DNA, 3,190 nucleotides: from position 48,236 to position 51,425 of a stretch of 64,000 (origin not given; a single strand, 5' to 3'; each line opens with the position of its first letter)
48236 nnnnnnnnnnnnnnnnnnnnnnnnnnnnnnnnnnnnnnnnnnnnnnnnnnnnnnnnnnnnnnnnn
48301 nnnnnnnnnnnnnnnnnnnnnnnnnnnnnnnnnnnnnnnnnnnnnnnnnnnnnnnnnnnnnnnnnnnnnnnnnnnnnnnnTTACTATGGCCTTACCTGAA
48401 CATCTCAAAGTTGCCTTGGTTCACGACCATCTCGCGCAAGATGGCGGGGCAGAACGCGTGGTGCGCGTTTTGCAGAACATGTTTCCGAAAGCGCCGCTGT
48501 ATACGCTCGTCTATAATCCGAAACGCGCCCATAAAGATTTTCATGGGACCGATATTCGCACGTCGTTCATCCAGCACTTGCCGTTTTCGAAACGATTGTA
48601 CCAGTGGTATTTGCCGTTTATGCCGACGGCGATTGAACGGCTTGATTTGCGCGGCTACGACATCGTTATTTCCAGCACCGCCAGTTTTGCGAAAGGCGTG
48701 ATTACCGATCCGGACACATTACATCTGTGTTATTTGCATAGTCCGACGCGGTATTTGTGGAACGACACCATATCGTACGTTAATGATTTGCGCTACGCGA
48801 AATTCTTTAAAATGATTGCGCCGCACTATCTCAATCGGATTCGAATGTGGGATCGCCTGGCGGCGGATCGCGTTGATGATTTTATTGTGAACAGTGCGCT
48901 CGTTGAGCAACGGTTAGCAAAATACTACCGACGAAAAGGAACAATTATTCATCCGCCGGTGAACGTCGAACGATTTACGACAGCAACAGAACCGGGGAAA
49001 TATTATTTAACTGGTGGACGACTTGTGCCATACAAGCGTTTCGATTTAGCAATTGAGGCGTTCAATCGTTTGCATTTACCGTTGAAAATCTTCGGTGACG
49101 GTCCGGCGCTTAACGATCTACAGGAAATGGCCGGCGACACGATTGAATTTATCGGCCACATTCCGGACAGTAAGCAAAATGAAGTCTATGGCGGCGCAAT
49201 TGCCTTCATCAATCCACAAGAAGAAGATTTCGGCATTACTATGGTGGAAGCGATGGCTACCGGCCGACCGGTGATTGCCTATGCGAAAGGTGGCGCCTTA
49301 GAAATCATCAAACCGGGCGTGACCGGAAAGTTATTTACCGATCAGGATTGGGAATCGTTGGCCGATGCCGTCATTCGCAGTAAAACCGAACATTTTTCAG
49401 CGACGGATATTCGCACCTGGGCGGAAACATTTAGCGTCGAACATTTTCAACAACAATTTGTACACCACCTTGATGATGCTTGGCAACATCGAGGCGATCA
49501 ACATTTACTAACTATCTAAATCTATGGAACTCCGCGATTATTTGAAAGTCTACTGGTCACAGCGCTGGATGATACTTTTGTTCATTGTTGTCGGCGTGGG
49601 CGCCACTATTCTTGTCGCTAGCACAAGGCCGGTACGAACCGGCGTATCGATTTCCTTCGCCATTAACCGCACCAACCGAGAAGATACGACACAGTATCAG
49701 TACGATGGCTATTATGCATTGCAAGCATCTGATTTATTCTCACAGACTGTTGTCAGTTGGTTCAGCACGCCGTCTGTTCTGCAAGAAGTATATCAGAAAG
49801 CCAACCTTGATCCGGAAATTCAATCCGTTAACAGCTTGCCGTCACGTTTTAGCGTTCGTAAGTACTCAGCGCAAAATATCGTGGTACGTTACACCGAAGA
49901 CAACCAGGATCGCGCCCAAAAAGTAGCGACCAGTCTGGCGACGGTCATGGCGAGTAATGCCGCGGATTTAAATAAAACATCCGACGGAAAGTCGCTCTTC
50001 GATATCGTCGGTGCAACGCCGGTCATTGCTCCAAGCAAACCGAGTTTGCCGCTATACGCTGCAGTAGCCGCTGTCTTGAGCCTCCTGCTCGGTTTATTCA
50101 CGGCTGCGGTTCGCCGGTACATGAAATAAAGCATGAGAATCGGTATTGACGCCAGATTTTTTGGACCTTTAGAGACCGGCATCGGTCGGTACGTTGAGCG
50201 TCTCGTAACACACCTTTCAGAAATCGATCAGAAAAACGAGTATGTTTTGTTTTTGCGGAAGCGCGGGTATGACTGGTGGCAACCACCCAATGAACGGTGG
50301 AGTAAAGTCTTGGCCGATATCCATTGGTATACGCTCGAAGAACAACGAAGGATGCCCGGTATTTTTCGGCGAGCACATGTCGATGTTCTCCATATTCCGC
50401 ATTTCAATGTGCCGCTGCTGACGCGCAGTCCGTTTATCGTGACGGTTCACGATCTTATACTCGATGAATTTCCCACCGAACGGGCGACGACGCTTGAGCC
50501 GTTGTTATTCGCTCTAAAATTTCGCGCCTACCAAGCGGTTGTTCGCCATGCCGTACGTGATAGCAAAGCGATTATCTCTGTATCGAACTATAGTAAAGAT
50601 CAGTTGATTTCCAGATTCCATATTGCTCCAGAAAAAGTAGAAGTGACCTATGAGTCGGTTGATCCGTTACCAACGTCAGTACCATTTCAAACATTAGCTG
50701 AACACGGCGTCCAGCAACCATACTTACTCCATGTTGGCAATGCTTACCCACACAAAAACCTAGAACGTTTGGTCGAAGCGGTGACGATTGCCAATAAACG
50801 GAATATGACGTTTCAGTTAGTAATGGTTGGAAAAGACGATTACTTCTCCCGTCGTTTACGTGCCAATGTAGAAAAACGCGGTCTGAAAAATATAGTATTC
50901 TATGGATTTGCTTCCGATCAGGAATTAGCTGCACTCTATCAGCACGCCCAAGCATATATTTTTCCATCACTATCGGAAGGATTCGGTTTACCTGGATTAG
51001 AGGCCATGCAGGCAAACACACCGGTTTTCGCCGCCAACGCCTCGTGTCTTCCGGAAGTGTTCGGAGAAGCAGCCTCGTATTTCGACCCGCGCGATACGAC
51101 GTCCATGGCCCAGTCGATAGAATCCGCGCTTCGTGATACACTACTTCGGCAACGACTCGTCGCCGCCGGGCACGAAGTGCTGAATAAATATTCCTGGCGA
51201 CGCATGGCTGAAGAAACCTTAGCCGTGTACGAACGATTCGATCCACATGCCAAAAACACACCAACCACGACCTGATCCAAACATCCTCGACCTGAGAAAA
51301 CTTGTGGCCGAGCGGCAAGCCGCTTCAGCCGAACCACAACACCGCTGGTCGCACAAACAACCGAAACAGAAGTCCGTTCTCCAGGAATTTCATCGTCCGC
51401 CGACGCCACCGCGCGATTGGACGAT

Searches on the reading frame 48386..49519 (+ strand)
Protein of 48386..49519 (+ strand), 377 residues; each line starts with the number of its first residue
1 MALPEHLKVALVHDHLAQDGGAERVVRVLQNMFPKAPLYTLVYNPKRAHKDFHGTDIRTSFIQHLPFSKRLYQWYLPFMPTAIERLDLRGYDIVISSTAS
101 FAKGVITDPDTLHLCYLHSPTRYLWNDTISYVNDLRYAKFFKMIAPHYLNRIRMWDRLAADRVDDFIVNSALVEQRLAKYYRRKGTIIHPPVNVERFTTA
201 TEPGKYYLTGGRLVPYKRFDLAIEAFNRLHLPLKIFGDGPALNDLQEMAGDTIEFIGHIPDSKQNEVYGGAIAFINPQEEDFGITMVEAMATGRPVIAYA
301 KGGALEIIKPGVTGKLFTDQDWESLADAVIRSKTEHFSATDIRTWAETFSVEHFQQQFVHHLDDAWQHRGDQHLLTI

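Call 12: search_protein_families(library=pfam, proteins=[window:48386-49519:+], max_evalue=0.01)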
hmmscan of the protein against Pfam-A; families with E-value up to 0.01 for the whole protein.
window:48386-49519:+ (377 aa): 3 families
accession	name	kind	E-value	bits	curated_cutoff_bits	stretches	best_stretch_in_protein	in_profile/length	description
PF00534.26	Glycos_transf_1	-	8.6e-25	87.7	26.4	1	202-331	13-154/172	Glycosyl transferases group 1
PF13692.12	Glyco_trans_1_4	-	7.2e-22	78.6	27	1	208-331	5-138/142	Glycosyl transferases group 1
PF13439.12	Glyco_transf_4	-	1.3e-10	42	28.5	1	20-196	2-170/170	Glycosyltransferase Family 4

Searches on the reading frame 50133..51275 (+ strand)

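Call 12: search_protein_families(library=pfam, proteins=[window:50133-51275:+], max_evalue=0.01)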
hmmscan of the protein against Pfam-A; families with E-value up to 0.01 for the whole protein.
window:50133-51275:+ (380 aa): 6 families
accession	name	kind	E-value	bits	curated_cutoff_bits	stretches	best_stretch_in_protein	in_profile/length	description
PF00534.26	Glycos_transf_1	-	2.7e-30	105.6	26.4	1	194-347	14-170/172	Glycosyl transferases group 1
PF13692.12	Glyco_trans_1_4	-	3.9e-25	89.2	27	1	196-335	2-142/142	Glycosyl transferases group 1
PF20706.3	GT4-conflict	-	2.9e-15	56.6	26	1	192-360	194-383/385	Family 4 Glycosyltransferase in conflict systems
PF13439.12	Glyco_transf_4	-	1.8e-13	51.3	28.5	1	16-178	3-168/170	Glycosyltransferase Family 4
PF13579.12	Glyco_trans_4_4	-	1.7e-07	32.2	29.7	1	15-171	1-154/158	Glycosyl transferase 4-like domain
PF13524.12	Glyco_trans_1_2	-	3.2e-07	30.8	25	1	226-363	14-143/144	Glycosyl transferase-like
